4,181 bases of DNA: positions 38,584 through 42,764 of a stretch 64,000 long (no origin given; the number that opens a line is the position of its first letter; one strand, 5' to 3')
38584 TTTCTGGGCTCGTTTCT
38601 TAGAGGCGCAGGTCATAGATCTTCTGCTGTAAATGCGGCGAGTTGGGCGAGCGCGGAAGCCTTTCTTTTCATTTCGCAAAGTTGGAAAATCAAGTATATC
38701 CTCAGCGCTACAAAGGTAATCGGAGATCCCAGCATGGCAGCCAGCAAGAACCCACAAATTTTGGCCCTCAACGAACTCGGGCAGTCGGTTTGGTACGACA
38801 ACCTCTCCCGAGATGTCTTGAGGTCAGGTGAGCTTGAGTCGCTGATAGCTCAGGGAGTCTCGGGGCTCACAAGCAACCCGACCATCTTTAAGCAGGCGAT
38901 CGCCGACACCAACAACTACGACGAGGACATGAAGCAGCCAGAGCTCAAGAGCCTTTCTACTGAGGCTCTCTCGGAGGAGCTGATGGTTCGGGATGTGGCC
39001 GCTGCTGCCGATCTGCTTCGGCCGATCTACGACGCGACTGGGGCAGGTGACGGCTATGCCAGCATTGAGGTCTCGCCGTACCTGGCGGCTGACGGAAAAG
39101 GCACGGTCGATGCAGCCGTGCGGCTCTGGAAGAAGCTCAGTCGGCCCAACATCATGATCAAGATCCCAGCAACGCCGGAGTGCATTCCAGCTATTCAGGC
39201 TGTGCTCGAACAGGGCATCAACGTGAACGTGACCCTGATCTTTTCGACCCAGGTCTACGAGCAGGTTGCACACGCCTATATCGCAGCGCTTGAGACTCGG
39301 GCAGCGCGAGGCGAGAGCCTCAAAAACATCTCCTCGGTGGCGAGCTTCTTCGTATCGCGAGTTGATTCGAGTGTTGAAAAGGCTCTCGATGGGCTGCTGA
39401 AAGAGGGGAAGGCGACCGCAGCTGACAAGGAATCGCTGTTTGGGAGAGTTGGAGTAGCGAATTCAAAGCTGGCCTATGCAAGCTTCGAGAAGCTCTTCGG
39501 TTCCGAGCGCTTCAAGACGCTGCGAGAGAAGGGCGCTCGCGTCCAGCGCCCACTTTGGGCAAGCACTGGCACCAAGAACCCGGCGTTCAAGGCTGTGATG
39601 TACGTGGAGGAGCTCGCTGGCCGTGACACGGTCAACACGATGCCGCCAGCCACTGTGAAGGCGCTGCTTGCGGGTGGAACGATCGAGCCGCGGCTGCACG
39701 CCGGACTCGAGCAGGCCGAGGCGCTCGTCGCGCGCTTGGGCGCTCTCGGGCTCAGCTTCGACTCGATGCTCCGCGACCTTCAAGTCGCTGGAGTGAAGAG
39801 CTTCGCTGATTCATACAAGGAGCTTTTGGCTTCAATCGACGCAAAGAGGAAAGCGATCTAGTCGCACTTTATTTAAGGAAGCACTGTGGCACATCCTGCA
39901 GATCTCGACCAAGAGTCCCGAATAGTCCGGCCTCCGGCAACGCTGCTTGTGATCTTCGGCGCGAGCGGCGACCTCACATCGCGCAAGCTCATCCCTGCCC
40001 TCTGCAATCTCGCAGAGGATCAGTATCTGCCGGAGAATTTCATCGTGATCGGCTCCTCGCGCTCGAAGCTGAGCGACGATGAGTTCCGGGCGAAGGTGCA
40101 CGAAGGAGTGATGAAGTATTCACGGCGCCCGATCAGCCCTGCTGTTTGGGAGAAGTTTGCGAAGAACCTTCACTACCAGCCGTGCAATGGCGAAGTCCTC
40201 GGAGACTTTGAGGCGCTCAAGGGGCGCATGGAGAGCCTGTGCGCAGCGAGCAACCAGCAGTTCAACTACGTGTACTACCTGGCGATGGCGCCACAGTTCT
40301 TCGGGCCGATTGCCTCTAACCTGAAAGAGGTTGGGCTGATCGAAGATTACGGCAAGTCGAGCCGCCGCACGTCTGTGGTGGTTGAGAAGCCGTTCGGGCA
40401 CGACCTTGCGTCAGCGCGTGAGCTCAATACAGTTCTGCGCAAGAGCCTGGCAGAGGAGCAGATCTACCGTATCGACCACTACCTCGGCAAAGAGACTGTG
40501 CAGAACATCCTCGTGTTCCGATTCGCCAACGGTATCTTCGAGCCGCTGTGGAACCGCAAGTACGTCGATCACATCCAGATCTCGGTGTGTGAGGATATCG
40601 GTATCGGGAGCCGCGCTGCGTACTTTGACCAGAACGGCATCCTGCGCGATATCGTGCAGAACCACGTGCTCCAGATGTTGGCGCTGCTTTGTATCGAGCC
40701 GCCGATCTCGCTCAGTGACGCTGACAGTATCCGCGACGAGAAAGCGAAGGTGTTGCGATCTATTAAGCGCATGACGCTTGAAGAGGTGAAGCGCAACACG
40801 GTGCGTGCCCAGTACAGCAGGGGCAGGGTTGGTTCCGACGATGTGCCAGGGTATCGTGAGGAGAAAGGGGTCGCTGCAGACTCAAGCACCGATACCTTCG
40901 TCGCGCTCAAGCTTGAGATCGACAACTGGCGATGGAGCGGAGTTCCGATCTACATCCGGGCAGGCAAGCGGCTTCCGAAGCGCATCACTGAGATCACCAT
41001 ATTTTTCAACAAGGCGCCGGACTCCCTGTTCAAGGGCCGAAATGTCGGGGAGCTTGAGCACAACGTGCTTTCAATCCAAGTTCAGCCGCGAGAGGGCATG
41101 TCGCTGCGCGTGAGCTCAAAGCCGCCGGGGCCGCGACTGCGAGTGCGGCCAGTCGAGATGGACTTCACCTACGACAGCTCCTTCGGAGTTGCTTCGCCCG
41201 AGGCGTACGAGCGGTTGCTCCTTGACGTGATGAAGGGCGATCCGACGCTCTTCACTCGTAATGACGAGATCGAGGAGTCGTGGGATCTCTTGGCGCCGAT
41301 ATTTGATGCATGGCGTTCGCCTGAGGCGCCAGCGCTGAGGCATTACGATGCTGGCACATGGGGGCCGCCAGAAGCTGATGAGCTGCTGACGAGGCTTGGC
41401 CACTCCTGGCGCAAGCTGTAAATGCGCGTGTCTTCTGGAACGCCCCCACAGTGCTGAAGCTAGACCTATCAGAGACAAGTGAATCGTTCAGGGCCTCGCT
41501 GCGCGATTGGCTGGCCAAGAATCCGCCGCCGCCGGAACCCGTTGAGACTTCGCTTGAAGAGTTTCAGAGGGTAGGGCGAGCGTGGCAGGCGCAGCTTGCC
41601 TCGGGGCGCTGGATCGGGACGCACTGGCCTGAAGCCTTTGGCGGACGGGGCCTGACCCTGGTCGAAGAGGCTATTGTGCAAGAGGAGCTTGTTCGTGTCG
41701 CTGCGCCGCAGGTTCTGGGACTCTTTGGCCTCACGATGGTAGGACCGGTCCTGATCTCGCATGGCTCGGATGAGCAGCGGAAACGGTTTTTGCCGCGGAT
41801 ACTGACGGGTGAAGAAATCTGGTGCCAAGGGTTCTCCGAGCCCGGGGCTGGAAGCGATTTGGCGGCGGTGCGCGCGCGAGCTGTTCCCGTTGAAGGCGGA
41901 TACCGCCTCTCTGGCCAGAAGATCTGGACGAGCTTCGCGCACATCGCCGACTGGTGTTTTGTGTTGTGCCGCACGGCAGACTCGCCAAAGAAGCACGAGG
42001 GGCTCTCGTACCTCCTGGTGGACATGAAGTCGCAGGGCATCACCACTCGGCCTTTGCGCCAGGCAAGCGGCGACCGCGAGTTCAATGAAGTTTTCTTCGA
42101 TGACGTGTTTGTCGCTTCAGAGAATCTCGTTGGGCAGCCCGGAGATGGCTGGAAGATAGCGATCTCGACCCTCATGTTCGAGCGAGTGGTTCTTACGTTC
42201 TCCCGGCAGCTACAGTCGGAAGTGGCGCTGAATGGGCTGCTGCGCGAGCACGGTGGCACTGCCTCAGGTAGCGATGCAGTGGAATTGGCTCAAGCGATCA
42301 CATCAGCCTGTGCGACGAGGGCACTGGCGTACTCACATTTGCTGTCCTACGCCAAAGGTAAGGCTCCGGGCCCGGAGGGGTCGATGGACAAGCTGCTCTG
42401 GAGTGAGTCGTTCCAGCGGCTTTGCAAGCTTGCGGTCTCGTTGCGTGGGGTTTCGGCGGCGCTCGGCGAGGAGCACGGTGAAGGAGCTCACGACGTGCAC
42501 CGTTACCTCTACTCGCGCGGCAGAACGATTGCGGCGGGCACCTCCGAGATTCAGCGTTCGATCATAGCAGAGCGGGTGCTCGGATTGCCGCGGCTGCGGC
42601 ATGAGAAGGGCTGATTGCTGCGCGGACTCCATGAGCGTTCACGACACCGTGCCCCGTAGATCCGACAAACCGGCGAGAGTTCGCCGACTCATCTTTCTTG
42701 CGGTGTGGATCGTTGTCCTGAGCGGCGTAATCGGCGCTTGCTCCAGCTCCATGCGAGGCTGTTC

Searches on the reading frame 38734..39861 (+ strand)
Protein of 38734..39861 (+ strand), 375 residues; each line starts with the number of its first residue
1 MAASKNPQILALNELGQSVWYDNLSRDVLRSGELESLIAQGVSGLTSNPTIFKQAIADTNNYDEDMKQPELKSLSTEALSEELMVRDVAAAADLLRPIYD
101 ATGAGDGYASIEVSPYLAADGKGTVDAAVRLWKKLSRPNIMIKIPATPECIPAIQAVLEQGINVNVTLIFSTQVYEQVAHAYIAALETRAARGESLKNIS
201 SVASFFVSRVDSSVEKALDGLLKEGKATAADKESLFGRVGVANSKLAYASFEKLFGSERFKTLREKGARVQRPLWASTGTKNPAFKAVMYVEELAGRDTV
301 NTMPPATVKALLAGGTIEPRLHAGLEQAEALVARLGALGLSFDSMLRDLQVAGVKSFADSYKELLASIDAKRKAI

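Call 20: search_protein_families(library=pfam, proteins=[window:38734-39861:+], max_evalue=0.001)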
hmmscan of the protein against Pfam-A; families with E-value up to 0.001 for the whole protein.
window:38734-39861:+ (375 aa): 1 family
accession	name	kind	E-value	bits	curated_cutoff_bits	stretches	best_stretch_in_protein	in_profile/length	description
PF00923.25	TAL_FSA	-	1.3e-73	248.3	27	1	19-368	1-285/285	Transaldolase/Fructose-6-phosphate aldolase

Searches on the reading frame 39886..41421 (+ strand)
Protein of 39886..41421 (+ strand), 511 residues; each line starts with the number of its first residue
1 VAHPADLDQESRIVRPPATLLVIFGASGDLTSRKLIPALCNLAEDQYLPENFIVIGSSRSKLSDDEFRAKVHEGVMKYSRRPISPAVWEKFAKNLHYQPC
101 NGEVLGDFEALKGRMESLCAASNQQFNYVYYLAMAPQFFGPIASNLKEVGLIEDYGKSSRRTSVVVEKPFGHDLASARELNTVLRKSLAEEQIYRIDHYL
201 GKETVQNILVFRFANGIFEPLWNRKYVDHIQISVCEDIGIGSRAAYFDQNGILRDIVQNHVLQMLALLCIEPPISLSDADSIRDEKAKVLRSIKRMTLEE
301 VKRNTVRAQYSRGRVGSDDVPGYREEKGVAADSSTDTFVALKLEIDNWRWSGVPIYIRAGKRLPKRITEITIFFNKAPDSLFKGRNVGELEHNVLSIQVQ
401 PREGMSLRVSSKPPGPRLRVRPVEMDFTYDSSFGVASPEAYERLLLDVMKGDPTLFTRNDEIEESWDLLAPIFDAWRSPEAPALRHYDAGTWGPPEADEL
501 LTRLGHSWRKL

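Call 20: search_protein_families(library=pfam, proteins=[window:39886-41421:+], max_evalue=0.001)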
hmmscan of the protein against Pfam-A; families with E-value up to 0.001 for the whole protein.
window:39886-41421:+ (511 aa): 2 families
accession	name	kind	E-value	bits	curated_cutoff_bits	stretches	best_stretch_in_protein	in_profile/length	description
PF02781.21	G6PD_C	-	1.1e-119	399.3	27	1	209-509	1-296/296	Glucose-6-phosphate dehydrogenase, C-terminal domain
PF00479.28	G6PD_N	-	4.7e-60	203.8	22.1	1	22-207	1-183/183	Glucose-6-phosphate dehydrogenase, NAD binding domain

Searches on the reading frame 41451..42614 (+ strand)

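Call 20: search_protein_families(library=pfam, proteins=[window:41451-42614:+], max_evalue=0.001)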
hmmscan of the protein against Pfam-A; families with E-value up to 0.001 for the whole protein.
window:41451-42614:+ (387 aa): 3 families
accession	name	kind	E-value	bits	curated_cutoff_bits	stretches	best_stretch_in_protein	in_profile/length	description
PF02770.24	Acyl-CoA_dh_M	-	2.7e-20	72.8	33.3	1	125-219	1-97/97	Acyl-CoA dehydrogenase, middle domain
PF02771.21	Acyl-CoA_dh_N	-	5e-19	69.2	22.9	1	7-121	1-113/113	Acyl-CoA dehydrogenase, N-terminal domain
PF00441.29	Acyl-CoA_dh_1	-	1.3e-15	58.2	22.4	1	231-377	1-150/150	Acyl-CoA dehydrogenase, C-terminal domain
